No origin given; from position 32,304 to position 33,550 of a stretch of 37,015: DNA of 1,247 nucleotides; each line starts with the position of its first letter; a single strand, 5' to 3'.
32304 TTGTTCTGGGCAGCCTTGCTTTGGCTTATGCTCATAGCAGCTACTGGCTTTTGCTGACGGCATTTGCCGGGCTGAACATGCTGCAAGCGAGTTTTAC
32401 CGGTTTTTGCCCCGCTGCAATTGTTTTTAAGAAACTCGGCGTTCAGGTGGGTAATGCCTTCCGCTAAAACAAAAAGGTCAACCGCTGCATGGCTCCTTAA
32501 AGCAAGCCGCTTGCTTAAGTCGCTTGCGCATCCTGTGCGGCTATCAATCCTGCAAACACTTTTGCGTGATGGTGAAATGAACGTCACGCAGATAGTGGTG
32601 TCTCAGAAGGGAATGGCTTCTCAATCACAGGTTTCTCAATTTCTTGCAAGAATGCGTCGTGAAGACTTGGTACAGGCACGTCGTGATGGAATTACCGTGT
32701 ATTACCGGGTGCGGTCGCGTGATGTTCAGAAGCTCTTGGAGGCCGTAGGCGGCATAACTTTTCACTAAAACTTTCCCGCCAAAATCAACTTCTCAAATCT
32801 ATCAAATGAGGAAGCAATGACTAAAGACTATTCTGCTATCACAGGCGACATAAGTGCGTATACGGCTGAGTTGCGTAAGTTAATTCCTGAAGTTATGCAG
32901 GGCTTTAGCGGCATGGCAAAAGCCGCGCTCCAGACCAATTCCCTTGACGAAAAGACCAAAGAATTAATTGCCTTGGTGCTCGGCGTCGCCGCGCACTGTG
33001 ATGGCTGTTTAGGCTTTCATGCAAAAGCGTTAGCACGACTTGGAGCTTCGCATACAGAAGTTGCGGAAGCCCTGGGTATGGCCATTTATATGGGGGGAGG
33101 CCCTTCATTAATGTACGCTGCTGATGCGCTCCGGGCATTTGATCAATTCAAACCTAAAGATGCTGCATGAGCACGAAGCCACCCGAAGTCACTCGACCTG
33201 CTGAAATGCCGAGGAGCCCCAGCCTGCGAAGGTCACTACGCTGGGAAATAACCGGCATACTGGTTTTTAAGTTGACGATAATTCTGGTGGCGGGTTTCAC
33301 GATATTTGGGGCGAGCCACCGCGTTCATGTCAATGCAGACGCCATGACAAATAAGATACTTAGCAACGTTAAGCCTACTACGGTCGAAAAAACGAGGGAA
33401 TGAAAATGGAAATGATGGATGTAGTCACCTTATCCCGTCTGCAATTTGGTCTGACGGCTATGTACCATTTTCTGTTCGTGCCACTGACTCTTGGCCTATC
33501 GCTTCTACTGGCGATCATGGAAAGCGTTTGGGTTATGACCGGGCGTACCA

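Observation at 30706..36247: sqr is chained to cydABX through DUF2892 x2, a Cys-free ArsR, an AhpD-like protein and a CydP-like peptide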

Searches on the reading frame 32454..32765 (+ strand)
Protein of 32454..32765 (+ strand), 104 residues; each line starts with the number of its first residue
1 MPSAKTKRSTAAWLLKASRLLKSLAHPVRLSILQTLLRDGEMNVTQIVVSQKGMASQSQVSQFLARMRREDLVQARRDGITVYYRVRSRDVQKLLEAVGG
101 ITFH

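Call 6: search_protein_families(library=pfam, proteins=[window:32454-32765:+], max_evalue=0.01)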
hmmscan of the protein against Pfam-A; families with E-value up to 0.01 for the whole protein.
window:32454-32765:+ (104 aa): 3 families
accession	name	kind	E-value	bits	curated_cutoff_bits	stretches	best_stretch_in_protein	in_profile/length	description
PF01022.26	HTH_5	-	2.4e-05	24.6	22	1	27-74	2-46/47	Bacterial regulatory protein, arsR family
PF12840.13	HTH_20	-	0.00046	20.5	27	1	24-47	1-24/51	Helix-turn-helix domain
PF24034.1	DUF7343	-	0.0029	17.9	27.6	1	38-79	14-54/62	Domain of unknown function (DUF7343)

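Call 7: search_protein_families(library=ncbifam, proteins=[window:32454-32765:+], max_evalue=0.01)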
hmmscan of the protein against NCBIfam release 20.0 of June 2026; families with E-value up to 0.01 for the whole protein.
window:32454-32765:+ (104 aa): 9 families
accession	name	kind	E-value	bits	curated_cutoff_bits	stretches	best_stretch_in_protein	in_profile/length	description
NF033788.1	HTH_metalloreg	subfamily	1.2e-18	66.6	55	1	18-95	2-77/77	metalloregulator ArsR/SmtB family transcription factor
NF040642.1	sulf_sens_BigR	equivalog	2.7e-13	49.8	155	1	17-98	10-88/95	sulfite-sensing transcriptional repressor BigR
NF052532.1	TransRegPagRBaca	equivalog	6.7e-13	48.6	170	1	17-99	17-96/99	transcriptional repressor PagR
NF041413.1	ArsR_Rv2640c_fam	equivalog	2e-11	44.3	155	1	19-96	34-111/118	Rv2640c family ArsR-like transcriptional regulator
NF033789.1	repress_SdpR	subfamily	5.9e-10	38.9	100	1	21-96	2-74/79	autorepressor SdpR family transcription factor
NF007528.0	PRK10141.1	subfamily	1.1e-08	34.9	97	1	15-86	4-73/117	metalloregulator ArsR/SmtB family transcription factor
NF045707.1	Dbac_1936_reg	equivalog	1.4e-08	34.6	115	1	17-98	7-85/99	ArsR/SmtB-type metalloregulator TsoR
NF047906.1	CdPbTransRegCmtR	equivalog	3.2e-06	27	150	1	18-98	12-89/104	Cd(II)/Pb(II)-sensing metalloregulatory transcriptional regulator CmtR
NF053755.1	MsvR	equivalog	6.2e-06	26.1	220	1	21-78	7-61/236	transcriptional factor MsvR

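Call 38: find_homologous_proteins(query=window:32454-32765:+, max_evalue=0.00001)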
Query window:32454-32765:+ (104 aa): 38 proteins with E <= 0.00001 among 43 candidates.
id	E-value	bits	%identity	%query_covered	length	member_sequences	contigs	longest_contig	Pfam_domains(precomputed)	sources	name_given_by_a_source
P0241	6.8e-58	210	100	100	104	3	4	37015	PF01022.27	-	-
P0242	1.1e-21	94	56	85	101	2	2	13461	PF01022.27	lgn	-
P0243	1.3e-21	94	59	79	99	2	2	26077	PF01022.27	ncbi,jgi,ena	jgi:DNA-binding transcriptional ArsR family regulator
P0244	4.6e-21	92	50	73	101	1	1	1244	-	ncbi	-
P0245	6.1e-21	92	58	82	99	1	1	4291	-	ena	-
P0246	6.6e-21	92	58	82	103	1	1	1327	-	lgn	-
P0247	1.3e-20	91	53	85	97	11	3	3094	-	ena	-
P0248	1.4e-20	91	59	80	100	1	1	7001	PF12840.14,PF01022.27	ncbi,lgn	-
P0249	1.5e-20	91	56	82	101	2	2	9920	-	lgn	-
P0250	5.9e-20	89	55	82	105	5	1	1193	PF01022.27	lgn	-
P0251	5.4e-19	86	54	82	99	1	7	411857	PF12840.14,PF01022.27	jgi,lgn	jgi:DNA-binding transcriptional ArsR family regulator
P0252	9.8e-19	85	51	83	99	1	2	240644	PF01022.27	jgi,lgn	jgi:DNA-binding transcriptional ArsR family regulator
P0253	1.4e-18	84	53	87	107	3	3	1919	-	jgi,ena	-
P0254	2.7e-18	83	54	79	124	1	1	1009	PF01022.27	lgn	-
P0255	3.0e-18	83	51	94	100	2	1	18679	PF01022.27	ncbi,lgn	-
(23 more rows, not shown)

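Call 39: find_encoding_contigs(protein=P0241, flank=10000, max_places=5)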
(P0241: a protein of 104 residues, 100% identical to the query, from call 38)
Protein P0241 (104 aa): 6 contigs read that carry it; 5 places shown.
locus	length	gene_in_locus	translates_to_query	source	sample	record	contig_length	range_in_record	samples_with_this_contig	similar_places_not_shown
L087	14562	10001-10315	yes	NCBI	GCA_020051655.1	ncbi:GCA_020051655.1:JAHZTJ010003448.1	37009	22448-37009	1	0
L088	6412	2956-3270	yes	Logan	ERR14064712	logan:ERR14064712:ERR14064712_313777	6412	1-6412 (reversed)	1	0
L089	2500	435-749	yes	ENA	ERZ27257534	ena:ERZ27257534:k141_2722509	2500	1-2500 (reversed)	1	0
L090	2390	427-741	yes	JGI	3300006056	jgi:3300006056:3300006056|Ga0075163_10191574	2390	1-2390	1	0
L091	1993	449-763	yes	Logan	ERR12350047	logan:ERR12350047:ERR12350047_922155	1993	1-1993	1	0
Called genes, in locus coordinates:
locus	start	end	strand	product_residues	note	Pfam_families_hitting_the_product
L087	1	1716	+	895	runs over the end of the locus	PF02702:KdpD, PF00582:Usp (weak), PF13493:DUF4118, PF13492:GAF_3 (weak), PF00512:HisKA, PF02518:HATPase_c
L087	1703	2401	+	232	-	PF00072:Response_reg, PF00486:Trans_reg_C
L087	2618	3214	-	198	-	PF03848:TehB (faint), PF05724:TPMT, PF13847:Methyltransf_31 (weak), PF08241:Methyltransf_11, PF08242:Methyltransf_12 (weak), PF13649:Methyltransf_25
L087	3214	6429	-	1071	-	PF00873:ACR_tran, PF02355:SecD_SecF_C (faint)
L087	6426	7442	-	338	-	PF25919:BSH_CusB (faint), PF00364:Biotin_lipoyl (faint), PF25973:BSH_CzcB (weak), PF25917:BSH_RND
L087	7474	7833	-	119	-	PF00581:Rhodanese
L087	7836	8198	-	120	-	PF12840:HTH_20 (weak), PF01022:HTH_5, PF12802:MarR_2 (weak)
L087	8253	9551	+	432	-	PF07992:Pyr_redox_2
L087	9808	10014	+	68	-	PF11127:YgaP-like_TM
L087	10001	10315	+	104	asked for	PF01022:HTH_5 (faint)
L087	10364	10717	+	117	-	PF02627:CMD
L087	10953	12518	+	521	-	PF01654:Cyt_bd_oxida_I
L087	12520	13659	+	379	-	PF02322:Cyt_bd_oxida_II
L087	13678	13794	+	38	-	PF08173:YbgT_YccB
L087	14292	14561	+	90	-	?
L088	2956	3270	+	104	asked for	PF01022:HTH_5 (faint)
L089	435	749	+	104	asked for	PF01022:HTH_5 (faint)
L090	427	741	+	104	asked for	PF01022:HTH_5 (faint)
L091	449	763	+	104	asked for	PF01022:HTH_5 (faint)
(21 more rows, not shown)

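Call 40: find_encoding_contigs(protein=P0243, flank=7000, max_places=2)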
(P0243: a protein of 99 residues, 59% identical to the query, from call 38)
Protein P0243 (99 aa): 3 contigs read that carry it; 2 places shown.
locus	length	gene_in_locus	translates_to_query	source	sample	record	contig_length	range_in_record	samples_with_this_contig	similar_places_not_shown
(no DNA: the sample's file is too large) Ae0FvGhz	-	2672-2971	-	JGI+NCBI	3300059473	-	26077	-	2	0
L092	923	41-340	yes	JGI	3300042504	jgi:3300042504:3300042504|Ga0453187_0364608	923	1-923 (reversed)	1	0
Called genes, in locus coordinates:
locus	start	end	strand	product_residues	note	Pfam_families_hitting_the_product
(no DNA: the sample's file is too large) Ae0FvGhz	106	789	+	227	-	PF13505:OMP_b-brl, PF03922:OmpW, PF05736:OprF (weak), PF02462:Opacity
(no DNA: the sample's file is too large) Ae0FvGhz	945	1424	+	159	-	-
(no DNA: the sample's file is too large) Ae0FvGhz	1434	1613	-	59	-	PF11127:YgaP-like_TM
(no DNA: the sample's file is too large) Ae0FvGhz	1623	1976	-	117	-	PF02627:CMD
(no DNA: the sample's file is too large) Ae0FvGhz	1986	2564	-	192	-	PF00581:Rhodanese, PF11127:YgaP-like_TM (weak)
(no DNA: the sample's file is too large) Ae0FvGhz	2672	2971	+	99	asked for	PF01022:HTH_5 (faint)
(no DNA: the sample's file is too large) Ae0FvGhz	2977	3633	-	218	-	PF00440:TetR_N, PF14246:TetR_C_7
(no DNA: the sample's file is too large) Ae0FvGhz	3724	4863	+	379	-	PF12704:MacB_PCD, PF02687:FtsX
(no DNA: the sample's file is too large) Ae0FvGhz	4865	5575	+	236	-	PF00005:ABC_tran, PF02463:SMC_N (weak), PF13304:AAA_21 (faint)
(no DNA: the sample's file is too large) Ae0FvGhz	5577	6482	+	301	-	PF25919:BSH_CusB (faint), PF25917:BSH_RND (weak), PF25973:BSH_CzcB, PF25984:BSH_YknX (weak)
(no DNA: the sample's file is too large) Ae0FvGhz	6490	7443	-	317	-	PF03403:PAF-AH_p_II (weak)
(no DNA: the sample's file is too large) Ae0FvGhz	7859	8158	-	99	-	PF01817:CM_2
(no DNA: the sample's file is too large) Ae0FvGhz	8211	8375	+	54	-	PF07896:DUF1674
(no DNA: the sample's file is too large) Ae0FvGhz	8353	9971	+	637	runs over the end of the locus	PF02518:HATPase_c (weak), PF13589:HATPase_c_3, PF01119:DNA_mis_repair, PF08676:MutL_C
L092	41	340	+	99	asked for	PF01022:HTH_5 (faint)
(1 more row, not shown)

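Call 41: find_encoding_contigs(protein=P0251, flank=7000, max_places=2)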
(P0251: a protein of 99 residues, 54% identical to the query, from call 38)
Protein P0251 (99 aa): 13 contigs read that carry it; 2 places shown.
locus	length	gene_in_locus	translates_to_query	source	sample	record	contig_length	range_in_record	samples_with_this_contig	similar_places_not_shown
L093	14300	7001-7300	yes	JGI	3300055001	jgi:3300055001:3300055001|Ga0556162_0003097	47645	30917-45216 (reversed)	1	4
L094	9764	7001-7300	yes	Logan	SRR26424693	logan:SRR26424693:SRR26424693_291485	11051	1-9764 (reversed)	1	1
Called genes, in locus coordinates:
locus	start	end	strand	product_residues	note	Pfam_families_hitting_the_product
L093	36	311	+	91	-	-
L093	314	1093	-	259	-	PF04376:ATE_N, PF04377:ATE_C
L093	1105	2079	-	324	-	PF13677:MotB_plug, PF00691:OmpA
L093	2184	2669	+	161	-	PF01613:Flavin_Reduct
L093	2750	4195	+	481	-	PF02784:Orn_Arg_deC_N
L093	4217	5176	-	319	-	PF00437:T2SSE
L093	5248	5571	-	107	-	PF07372:DUF1491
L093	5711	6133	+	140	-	-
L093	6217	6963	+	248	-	-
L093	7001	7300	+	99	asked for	PF12840:HTH_20 (weak), PF01022:HTH_5 (weak)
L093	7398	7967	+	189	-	-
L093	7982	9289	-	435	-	PF01595:CNNM, PF00571:CBS (faint), PF03471:CorC_HlyC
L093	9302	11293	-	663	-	PF02518:HATPase_c, PF00204:DNA_gyraseB, PF01751:Toprim, PF00986:DNA_gyraseB_C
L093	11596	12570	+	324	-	PF03462:PCRF, PF00472:RF-1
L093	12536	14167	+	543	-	-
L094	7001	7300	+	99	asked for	PF12840:HTH_20 (weak), PF01022:HTH_5 (weak)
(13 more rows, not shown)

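Call 43: search_solved_structures(query=window:32454-32765:+, max_evalue=0.001, show_alignments=3)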
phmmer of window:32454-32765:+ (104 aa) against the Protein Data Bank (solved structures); distinct sequences matched with E-value up to 0.001: 13.
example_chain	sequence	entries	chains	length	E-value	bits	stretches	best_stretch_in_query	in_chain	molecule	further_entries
13ct_A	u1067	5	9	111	8.4e-12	48.3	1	14-94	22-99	Transcriptional regulator, ArsR family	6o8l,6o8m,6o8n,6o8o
6o8k_A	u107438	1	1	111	9e-12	48.2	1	14-94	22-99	Transcriptional regulator, ArsR family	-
2zkz_A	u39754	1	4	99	7.3e-11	45.3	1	18-98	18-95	Transcriptional repressor pagR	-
4omy_A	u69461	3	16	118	2.9e-10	43.4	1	17-99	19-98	NolR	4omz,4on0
6jmi_A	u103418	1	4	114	4e-10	42.9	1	13-97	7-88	Uncharacterized HTH-type transcriptional regulator Rv0081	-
3jth_A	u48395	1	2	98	1.2e-09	41.4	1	16-97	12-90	Transcription activator HlyU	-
5znx_A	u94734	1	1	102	1.3e-09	41.3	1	16-97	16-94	Transcriptional activator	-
4k2e_A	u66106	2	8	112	1.9e-09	40.8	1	16-98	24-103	Transcriptional activator HlyU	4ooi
3pqj_A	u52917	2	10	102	1.5e-07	34.7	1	17-98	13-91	Biofilm growth-associated repressor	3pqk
3cuo_A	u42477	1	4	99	1.9e-07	34.4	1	16-96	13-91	Uncharacterized HTH-type transcriptional regulator ygaV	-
2kko_A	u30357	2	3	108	2.2e-07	34.2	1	10-98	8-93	POSSIBLE TRANSCRIPTIONAL REGULATORY PROTEIN (POSSIBLY ARSR-FAMILY) | Possible transcriptional regulatory arsR-family protein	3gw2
6uvu_A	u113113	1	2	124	6e-05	26.4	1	18-96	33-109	ArsR family transcriptional regulator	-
2lkp_A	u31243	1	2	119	0.00025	24.5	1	16-96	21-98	HTH-type transcriptional regulator NmtR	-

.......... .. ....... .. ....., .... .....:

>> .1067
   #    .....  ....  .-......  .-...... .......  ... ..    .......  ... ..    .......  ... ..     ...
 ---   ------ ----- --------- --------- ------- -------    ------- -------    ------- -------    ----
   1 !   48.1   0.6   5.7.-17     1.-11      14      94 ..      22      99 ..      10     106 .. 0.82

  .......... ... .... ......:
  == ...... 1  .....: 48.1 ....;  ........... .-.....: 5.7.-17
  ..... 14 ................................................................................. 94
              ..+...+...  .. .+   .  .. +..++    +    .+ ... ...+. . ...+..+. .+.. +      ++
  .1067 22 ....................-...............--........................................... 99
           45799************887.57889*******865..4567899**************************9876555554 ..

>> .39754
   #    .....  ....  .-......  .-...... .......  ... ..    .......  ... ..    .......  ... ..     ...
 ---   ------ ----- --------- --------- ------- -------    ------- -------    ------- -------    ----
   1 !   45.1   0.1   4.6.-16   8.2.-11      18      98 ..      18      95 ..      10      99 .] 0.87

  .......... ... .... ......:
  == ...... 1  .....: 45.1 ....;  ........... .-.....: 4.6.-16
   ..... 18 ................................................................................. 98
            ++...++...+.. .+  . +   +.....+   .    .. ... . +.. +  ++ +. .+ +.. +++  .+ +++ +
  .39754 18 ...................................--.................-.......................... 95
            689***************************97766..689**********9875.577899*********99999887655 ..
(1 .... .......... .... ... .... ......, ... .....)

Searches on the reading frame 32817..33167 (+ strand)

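Call 6: search_protein_families(library=pfam, proteins=[window:32817-33167:+], max_evalue=0.01)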
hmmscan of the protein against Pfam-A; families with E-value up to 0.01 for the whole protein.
window:32817-33167:+ (117 aa): 1 family
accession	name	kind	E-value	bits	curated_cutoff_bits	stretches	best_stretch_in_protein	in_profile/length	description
PF02627.25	CMD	-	4.4e-20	71.9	23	1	24-106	1-83/84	Carboxymuconolactone decarboxylase family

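Call 7: search_protein_families(library=ncbifam, proteins=[window:32817-33167:+], max_evalue=0.01)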
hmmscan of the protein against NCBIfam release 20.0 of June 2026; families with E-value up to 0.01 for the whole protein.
window:32817-33167:+ (117 aa): 8 families
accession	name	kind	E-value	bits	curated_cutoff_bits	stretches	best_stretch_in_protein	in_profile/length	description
TIGR00778.1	ahpD_dom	domain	2.2e-12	46.3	27.8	1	41-90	1-50/51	alkylhydroperoxidase AhpD family core domain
NF045649.1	2X_seleno_MduS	exception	2.3e-09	36.7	380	1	21-90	229-298/338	methyltransferase domain-containing selenoprotein MduS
NF041537.1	ArsM_AhpD_UU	exception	3.3e-08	32.7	510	1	27-94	265-332/345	arsenite methyltransferase/AhpD domain selenoprotein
TIGR04169.1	perox_w_seleSAM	hypoth_equivalog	9.2e-07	28.9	120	1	17-103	13-99/109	arsenosugar biosynthesis-associated peroxidase-like protein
NF041047.1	GSU3128_fam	equivalog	2.3e-06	27.6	110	1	41-92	15-66/84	GSU3128 family (seleno)protein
TIGR02425.1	decarb_PcaC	equivalog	0.00041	20.5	155.7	1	39-93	49-104/123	4-carboxymuconolactone decarboxylase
NF051488.1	bifunc_PcaDC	exception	0.0017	17.6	390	1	40-93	304-358/375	bifunctional 3-oxoadipate enol-lactonase/4-carboxymuconolactone decarboxylase PcaDC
TIGR01926.1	peroxid_rel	subfamily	0.0024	17.7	81.8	1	38-84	55-101/178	peroxidase-related enzyme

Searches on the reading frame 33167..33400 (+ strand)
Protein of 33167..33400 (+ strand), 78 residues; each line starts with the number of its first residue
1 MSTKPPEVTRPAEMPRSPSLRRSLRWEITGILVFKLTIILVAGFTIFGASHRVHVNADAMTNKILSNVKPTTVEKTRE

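Call 6: search_protein_families(library=pfam, proteins=[window:33167-33400:+], max_evalue=0.01)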
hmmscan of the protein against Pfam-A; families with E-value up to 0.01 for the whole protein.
window:33167-33400:+ (78 aa): 0 families

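Call 7: search_protein_families(library=ncbifam, proteins=[window:33167-33400:+], max_evalue=0.01)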
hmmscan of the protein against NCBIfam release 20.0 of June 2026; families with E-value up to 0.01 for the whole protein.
window:33167-33400:+ (78 aa): 1 family
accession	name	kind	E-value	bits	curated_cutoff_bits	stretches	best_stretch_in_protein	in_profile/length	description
NF045611.1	small_CydP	equivalog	6.2e-05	22.9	29.6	1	24-66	1-43/45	cytochrome oxidase putative small subunit CydP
